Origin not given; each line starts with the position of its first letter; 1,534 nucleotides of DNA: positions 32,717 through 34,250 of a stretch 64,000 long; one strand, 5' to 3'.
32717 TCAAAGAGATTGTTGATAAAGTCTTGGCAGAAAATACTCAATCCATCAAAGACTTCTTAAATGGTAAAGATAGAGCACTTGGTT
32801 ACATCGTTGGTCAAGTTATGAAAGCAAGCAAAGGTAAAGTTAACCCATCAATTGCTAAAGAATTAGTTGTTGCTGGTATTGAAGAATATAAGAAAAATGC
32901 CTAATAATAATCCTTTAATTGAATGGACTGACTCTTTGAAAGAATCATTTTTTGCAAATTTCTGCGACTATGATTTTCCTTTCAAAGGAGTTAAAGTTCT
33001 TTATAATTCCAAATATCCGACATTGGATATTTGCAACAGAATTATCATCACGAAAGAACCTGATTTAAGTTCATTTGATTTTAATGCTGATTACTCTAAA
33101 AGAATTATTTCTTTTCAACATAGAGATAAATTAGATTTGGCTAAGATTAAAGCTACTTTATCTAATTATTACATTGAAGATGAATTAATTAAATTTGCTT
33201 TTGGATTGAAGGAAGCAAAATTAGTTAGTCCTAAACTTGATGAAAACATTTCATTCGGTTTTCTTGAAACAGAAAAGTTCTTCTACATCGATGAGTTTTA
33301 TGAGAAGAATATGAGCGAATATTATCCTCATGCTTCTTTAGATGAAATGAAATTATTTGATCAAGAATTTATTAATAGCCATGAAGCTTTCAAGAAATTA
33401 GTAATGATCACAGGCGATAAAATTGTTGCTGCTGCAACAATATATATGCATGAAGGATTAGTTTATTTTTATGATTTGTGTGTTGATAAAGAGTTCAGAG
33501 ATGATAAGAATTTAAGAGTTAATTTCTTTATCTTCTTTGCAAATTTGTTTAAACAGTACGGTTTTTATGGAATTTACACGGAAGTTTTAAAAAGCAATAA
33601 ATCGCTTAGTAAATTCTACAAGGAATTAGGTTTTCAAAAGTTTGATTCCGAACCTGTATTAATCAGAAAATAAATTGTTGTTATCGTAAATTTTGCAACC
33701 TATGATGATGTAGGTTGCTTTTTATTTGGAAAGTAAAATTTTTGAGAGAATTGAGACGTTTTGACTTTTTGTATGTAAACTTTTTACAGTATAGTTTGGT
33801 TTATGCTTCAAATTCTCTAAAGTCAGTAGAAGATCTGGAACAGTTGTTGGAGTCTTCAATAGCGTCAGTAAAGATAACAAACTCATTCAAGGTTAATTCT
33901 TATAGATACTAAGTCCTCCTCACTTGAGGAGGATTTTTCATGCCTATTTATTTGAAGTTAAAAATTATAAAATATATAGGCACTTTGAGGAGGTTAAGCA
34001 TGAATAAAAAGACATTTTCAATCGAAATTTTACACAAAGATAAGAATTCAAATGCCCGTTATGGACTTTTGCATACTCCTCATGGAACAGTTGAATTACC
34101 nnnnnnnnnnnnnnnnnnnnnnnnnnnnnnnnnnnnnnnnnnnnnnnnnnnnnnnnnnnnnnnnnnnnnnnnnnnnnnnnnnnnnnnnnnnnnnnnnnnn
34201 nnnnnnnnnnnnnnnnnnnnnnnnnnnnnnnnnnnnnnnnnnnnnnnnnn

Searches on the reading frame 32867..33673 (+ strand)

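Call 3: search_protein_families(library=pfam, proteins=[window:32867-33673:+], max_evalue=0.01)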
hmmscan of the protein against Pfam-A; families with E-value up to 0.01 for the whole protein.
window:32867-33673:+ (268 aa): 2 families
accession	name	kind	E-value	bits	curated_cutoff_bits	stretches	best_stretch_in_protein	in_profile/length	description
PF00583.31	Acetyltransf_1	-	0.00022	21.9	20.7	0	143-211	3-72/116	Acetyltransferase (GNAT) family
PF13420.13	Acetyltransf_4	-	0.001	19.6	24.3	1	208-259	85-137/155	Acetyltransferase (GNAT) domain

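Call 4: search_protein_families(library=ncbifam, proteins=[window:32867-33673:+], max_evalue=0.01)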
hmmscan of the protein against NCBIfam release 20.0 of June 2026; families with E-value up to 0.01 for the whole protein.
window:32867-33673:+ (268 aa): 1 family
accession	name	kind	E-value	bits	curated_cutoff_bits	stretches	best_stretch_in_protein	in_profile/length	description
TIGR01575.1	rimI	equivalog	7.7e-05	22.9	86.4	1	161-260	20-116/132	ribosomal protein S18-alanine N-acetyltransferase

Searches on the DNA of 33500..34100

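Call 17: search_rna_families(source=window, start=33500, end=34100, threshold=evalue, max_evalue=10)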
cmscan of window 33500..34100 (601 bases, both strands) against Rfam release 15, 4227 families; matches with E-value up to 10: 12.
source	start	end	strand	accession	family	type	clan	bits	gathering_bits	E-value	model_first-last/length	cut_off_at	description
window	33906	34002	-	RF01859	Phe_leader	Cis-reg; leader;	-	20.7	55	0.62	1-125/125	no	Phenylalanine leader peptide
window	33870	33942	+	RF01859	Phe_leader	Cis-reg; leader;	-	20.2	55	0.8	1-125/125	no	Phenylalanine leader peptide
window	33908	34015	-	RF04180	BTnc231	Gene; sRNA;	-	19.2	80.4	0.17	1-154/154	no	Bacteroides sRNA BTnc231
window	33860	33925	-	RF01299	SNORD2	Gene; snRNA; snoRNA; CD-box;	CL00072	18.7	37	0.86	1-69/69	no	Small nucleolar RNA SNORD2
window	33903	33993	+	RF02512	PYLIS_5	Cis-reg;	-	18.4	60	2.3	1-100/100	no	Pyrrolysine insertion sequence transposase 1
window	33624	33705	-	RF00205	snoR41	Gene; snRNA; snoRNA; CD-box;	CL00068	18.3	40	2.2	1-97/97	no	Small nucleolar RNA R41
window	33640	33735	+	RF00155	SNORA66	Gene; snRNA; snoRNA; HACA-box;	CL00038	16.3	45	3.6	1-133/133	no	Small nucleolar RNA SNORA66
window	33876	33938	+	RF02701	PsrR1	Gene; sRNA;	-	16.2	42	2.4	1-79/79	no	Photosynthesis regulatory RNA1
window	33696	33720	+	RF01178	snoR77Y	Gene; snRNA; snoRNA; CD-box;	CL00057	15.2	52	8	1-85/85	no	Small nucleolar RNA snoR77Y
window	33895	34012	-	RF03532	SQ2397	Cis-reg;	-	14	100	7.6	1-243/243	no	Cis-regulator of HTH transcription factor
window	33916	34030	-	RF02392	sau-53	Gene; sRNA;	-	12.8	100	7.5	1-192/192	no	Staphylococcus sRNA sau-53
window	33506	33613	+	RF00012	U3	Gene; snRNA; snoRNA; CD-box;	CL00100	12.1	34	2.9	1-219/219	no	Small nucleolar RNA U3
